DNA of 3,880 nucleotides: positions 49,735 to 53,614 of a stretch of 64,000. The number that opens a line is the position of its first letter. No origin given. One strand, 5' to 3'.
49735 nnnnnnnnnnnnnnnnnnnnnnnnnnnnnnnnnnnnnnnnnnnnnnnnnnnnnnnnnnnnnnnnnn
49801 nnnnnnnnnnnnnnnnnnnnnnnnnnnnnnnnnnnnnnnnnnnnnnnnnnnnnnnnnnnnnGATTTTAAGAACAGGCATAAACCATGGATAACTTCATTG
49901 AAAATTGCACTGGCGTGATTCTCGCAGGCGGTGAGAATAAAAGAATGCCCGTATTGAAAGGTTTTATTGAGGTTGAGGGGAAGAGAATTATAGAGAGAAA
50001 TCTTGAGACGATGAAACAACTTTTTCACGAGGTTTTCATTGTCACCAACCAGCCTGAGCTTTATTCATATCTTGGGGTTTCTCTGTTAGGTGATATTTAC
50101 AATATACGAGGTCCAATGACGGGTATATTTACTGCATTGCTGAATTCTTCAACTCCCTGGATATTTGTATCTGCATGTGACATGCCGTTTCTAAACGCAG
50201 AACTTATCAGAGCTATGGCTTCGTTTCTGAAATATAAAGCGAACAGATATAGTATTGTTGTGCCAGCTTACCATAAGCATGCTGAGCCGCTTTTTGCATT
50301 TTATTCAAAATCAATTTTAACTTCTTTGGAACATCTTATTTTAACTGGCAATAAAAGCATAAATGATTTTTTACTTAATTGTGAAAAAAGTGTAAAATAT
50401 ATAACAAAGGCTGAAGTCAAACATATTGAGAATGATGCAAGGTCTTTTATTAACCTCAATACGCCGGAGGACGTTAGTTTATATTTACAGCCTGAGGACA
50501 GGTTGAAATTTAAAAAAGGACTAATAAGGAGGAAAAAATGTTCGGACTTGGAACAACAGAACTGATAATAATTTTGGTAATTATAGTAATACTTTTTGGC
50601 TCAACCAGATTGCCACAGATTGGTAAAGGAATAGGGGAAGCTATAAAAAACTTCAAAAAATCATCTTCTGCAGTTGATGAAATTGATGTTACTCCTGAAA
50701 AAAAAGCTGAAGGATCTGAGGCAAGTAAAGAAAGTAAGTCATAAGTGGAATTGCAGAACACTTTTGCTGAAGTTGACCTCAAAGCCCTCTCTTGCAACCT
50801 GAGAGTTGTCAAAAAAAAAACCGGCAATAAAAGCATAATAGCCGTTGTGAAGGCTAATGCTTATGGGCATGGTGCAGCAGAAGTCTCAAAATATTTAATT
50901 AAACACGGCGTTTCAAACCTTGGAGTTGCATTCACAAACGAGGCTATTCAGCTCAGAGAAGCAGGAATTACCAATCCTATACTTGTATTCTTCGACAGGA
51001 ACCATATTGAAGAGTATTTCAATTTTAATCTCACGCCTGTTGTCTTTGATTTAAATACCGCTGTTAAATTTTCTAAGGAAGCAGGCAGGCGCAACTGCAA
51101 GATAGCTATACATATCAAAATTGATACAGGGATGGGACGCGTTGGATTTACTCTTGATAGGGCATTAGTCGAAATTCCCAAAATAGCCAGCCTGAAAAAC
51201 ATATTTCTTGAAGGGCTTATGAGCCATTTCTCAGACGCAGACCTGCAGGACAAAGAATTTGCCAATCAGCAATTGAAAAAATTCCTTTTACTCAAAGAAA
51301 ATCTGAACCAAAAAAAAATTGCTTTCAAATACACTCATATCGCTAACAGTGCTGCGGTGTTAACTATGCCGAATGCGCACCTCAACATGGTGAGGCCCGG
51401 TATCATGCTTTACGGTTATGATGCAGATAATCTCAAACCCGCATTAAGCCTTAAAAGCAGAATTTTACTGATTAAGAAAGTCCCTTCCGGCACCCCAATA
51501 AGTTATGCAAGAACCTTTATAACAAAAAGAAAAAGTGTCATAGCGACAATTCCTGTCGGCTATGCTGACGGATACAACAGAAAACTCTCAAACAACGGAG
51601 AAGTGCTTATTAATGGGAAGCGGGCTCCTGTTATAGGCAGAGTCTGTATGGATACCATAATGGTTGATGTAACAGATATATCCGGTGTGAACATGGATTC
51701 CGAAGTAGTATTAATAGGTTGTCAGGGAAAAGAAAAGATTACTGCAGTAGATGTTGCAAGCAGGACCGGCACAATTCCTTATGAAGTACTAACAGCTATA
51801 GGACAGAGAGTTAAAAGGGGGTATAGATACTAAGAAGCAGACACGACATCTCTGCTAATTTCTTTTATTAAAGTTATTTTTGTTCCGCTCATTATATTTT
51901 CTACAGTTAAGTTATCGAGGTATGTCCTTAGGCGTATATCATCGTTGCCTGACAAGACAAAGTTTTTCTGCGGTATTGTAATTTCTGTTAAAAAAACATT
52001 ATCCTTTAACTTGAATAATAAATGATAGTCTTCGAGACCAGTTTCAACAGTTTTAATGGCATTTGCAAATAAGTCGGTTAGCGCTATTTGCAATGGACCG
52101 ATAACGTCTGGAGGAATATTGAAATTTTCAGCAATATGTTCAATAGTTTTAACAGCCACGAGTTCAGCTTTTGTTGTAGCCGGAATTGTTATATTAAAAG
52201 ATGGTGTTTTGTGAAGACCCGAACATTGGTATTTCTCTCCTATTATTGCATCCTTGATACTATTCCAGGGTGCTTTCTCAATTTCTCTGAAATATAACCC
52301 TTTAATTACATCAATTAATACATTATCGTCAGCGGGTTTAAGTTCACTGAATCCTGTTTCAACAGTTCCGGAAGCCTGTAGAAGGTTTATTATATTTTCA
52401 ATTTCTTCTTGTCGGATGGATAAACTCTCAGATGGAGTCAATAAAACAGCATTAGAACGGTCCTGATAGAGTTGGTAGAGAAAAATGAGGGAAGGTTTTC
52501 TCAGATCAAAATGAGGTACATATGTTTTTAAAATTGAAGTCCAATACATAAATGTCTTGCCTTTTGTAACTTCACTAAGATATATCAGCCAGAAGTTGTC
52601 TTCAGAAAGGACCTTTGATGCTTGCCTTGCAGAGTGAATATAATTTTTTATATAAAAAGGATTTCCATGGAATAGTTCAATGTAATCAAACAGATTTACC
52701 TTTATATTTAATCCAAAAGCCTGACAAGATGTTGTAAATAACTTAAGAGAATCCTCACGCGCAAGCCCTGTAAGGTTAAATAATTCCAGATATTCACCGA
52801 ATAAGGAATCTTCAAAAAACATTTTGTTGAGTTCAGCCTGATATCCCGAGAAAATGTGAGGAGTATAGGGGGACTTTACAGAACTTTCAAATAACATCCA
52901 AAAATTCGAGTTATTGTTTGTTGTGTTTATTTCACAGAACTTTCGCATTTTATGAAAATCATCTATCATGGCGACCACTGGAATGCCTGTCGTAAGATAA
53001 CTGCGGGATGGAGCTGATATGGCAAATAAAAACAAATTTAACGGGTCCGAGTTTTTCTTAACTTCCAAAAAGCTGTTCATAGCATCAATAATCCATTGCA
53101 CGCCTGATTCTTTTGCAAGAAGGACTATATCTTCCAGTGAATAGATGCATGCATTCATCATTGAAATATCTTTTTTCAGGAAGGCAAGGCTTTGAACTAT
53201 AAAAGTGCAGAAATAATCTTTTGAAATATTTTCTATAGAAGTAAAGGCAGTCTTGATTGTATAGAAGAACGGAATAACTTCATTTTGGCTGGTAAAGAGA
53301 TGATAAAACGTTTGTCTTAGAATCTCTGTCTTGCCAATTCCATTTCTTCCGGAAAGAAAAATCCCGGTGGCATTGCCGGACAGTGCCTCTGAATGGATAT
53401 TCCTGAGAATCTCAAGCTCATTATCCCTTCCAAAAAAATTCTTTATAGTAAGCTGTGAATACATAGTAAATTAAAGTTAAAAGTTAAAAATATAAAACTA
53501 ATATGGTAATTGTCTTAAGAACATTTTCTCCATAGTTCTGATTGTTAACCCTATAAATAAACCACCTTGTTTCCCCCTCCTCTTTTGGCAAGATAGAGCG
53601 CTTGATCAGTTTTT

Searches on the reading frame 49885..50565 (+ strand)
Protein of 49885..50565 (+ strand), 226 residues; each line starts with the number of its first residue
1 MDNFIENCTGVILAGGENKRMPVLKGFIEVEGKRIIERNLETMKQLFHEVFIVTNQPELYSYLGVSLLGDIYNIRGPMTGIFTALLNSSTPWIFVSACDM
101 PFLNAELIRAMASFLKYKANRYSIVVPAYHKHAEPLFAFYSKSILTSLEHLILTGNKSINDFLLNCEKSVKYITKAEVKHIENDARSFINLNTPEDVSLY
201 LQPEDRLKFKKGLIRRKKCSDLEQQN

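Call 96: search_protein_families(library=pfam, max_evalue=0.00001, proteins=[window:49885-50565:+])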
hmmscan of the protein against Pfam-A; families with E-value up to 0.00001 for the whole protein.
window:49885-50565:+ (226 aa): 1 family
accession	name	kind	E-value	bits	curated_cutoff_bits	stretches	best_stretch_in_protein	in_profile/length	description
PF12804.13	NTP_transf_3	-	3e-33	115.7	27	1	10-163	1-154/160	MobA-like NTP transferase domain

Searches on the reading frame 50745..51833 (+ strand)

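Call 96: search_protein_families(library=pfam, max_evalue=0.00001, proteins=[window:50745-51833:+])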
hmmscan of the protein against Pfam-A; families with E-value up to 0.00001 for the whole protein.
window:50745-51833:+ (362 aa): 2 families
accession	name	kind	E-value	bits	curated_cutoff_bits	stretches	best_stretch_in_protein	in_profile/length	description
PF01168.26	Ala_racemase_N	-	5.4e-67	226.2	24.1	1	10-225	1-218/220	Alanine racemase, N-terminal domain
PF00842.27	Ala_racemase_C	-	5.7e-50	168.6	25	1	233-360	1-127/127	Alanine racemase, C-terminal domain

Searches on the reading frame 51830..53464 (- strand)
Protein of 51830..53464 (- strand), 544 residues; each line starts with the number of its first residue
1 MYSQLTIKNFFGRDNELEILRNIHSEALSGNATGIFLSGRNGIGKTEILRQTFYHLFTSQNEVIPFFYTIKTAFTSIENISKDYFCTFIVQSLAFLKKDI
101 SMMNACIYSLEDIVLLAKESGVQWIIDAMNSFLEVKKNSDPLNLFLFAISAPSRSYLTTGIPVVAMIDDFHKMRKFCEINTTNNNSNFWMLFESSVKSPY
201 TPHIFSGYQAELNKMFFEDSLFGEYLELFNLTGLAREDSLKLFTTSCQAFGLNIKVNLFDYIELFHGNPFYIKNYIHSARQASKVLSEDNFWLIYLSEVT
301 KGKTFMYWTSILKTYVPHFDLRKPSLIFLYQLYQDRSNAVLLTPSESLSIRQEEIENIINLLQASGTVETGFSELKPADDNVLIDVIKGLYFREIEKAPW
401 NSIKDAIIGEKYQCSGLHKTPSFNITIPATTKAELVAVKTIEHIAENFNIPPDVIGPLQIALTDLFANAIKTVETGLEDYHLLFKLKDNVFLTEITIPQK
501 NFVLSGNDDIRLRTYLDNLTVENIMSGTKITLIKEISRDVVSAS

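Call 96: search_protein_families(library=pfam, max_evalue=0.00001, proteins=[window:51830-53464:-])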
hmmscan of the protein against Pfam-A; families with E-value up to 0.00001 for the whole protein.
window:51830-53464:- (544 aa): 1 family
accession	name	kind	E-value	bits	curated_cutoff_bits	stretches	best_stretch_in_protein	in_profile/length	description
PF13191.12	AAA_16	-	1.1e-07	32.9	32.6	1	9-59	1-51/167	AAA ATPase domain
